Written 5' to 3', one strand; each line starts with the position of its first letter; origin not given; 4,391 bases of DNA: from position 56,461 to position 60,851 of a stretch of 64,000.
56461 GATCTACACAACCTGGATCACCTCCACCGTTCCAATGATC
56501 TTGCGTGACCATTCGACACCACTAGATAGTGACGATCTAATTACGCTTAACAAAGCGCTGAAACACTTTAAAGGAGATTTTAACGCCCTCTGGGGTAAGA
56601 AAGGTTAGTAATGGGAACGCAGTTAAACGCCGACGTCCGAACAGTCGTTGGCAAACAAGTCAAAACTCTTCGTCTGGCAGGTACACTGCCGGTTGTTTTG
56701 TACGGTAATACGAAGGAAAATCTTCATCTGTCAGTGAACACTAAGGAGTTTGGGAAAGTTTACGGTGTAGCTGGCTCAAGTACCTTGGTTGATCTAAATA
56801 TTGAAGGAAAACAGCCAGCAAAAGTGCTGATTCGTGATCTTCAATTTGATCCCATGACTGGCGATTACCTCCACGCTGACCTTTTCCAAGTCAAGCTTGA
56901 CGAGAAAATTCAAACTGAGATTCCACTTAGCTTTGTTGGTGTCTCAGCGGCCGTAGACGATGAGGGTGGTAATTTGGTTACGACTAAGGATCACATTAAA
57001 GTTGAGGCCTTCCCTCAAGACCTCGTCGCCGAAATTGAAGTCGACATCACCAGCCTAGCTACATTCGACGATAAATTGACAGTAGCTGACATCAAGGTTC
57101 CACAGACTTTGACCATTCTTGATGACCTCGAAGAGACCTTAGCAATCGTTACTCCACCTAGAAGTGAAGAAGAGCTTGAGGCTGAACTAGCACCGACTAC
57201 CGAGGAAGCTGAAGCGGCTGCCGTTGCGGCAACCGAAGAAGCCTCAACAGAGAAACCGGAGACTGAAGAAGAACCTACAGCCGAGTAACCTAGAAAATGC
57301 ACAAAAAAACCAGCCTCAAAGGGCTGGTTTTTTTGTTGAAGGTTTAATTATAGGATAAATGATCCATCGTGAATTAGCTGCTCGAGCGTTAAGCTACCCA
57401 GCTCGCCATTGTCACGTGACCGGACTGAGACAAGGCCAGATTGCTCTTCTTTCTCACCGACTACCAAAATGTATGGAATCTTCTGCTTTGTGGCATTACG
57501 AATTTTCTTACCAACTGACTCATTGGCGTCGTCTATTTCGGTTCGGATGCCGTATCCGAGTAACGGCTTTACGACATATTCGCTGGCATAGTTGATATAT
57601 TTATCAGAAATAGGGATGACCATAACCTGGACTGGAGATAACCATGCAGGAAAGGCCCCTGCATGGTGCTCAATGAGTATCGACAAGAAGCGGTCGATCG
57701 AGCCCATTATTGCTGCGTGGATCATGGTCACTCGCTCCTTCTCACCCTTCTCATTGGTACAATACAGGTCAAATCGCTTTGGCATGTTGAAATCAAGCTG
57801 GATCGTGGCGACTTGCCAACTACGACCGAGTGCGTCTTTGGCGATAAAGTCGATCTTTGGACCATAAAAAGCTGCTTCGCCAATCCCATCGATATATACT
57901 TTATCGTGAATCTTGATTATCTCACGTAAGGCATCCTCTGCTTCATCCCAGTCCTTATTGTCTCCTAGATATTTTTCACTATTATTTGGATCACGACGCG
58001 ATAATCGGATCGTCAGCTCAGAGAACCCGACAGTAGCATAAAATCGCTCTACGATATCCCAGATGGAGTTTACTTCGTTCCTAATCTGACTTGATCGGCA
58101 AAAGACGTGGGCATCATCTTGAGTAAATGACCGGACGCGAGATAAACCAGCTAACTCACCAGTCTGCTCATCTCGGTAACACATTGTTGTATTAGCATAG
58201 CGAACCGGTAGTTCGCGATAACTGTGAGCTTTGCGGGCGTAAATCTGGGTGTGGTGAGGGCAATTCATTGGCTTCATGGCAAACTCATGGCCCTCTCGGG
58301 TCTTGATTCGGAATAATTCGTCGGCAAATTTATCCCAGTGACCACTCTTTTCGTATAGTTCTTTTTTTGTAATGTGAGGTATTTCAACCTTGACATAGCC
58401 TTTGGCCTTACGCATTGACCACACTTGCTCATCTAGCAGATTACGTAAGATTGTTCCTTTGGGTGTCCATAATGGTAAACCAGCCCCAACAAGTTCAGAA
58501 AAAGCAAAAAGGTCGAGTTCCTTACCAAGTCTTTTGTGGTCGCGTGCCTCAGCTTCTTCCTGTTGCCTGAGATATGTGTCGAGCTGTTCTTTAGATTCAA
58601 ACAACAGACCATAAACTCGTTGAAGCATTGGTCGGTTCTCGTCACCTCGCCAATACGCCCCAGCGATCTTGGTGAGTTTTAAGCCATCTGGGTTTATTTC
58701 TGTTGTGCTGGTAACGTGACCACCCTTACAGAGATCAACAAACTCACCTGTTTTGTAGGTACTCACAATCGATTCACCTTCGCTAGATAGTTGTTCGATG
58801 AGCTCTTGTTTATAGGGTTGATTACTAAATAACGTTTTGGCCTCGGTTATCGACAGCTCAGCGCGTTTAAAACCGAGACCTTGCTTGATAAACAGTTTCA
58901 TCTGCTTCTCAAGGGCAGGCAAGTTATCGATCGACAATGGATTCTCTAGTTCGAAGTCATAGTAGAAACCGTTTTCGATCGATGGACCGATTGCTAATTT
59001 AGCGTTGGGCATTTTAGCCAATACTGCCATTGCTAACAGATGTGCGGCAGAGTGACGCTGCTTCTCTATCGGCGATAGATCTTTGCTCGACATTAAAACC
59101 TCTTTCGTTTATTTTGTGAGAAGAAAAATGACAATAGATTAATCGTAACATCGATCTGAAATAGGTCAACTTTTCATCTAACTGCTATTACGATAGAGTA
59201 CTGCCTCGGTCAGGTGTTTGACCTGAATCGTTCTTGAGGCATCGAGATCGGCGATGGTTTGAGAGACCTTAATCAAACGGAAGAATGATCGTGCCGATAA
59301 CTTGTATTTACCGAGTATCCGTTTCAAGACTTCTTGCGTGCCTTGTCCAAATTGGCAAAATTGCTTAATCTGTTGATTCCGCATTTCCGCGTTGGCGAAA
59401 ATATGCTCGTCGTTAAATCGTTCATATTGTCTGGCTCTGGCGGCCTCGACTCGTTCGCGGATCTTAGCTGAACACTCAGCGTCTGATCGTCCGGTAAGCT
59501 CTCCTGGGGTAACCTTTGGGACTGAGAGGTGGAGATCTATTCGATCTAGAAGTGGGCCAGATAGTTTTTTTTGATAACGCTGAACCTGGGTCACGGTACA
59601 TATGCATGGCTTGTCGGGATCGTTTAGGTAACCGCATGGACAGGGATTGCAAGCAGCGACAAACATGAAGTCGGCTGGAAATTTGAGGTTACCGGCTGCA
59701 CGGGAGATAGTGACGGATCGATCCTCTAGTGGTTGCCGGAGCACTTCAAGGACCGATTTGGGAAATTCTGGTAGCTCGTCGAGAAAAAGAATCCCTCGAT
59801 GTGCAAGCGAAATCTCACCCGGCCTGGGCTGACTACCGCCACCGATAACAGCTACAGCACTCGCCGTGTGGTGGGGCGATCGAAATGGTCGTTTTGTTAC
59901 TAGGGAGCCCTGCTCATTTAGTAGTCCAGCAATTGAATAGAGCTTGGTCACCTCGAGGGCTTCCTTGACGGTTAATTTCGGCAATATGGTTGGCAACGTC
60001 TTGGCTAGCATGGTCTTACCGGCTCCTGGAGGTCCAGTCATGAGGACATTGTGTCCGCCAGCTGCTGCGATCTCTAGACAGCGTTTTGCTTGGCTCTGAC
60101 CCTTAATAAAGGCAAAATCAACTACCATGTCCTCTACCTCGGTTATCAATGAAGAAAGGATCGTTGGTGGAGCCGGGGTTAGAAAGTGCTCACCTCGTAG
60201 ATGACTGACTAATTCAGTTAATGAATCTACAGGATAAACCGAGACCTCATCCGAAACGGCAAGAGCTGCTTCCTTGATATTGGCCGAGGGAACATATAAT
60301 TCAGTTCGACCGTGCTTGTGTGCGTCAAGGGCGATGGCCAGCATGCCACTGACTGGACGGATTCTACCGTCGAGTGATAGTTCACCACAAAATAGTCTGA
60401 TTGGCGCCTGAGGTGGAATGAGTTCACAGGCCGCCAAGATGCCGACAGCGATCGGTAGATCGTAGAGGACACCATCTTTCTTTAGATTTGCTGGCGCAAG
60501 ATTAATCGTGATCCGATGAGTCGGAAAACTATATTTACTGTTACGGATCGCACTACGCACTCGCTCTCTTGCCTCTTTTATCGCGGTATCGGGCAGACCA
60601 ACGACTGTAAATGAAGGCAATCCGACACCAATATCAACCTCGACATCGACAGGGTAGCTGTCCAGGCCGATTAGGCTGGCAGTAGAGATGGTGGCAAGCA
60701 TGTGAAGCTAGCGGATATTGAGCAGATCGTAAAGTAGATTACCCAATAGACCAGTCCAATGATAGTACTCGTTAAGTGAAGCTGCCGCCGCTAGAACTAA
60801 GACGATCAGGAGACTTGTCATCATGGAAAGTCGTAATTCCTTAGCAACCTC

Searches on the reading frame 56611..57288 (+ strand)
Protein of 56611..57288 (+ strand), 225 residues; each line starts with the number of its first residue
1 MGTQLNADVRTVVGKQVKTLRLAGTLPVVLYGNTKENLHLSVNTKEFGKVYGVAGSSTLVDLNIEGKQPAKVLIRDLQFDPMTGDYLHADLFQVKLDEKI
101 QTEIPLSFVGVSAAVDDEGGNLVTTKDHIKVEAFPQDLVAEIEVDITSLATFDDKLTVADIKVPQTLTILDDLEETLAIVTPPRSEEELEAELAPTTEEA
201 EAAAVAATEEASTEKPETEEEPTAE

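Call 91: search_protein_families(library=pfam, proteins=[window:56611-57288:+], max_evalue=0.00001)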
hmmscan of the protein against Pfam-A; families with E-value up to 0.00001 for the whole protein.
window:56611-57288:+ (225 aa): 2 families
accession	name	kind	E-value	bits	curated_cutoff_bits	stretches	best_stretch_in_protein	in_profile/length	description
PF01386.24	Ribosomal_L25p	-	6e-20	71.9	23.6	1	5-91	1-82/82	Ribosomal L25p family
PF14693.11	Ribosomal_TL5_C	-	2.1e-18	66.9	27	1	99-184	1-84/84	Ribosomal protein TL5, C-terminal domain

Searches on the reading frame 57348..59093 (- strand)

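Call 91: search_protein_families(library=pfam, proteins=[window:57348-59093:-], max_evalue=0.00001)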
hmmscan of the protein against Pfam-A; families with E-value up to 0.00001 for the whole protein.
window:57348-59093:- (581 aa): 3 families
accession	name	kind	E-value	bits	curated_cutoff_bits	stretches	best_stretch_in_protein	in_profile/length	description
PF00587.30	tRNA-synt_2b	-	3.6e-47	161.2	29.3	1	261-477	1-179/179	tRNA synthetase class II core domain (G, H, P, S and T)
PF03129.25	HGTP_anticodon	-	1.4e-23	83.3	21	1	489-574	1-88/94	Anticodon binding domain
PF07973.19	tRNA_SAD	-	3.6e-09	36.9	24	1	110-161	1-44/44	Threonyl and Alanyl tRNA synthetase second additional domain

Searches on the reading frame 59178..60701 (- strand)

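Call 91: search_protein_families(library=pfam, proteins=[window:59178-60701:-], max_evalue=0.00001)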
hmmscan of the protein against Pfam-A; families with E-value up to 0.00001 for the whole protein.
window:59178-60701:- (507 aa): 7 families
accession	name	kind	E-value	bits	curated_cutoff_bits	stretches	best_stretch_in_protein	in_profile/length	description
PF01078.27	Mg_chelatase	-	5.1e-96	320.4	20.3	1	195-400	1-205/207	Magnesium chelatase, subunit ChlI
PF13541.12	ChlI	-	3.3e-45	153.3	27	1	20-141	1-121/121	Subunit ChlI of Mg-chelatase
PF13335.12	Mg_chelatase_C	-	1.1e-27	96.9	26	1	409-504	2-94/94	Magnesium chelatase, subunit ChlI C-terminal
PF07728.20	AAA_5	-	9.4e-11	42.3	22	1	218-357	1-126/139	AAA domain (dynein-related subfamily)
PF00493.29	MCM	-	3.8e-08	33.2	23.3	0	294-391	114-201/224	MCM P-loop domain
PF00158.32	Sigma54_activat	-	9.2e-08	32.4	20.2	0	288-352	80-142/168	Sigma-54 interaction domain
PF05362.19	Lon_C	-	7.2e-06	26.1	21.1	0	53-167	85-201/205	Lon protease (S16) C-terminal proteolytic domain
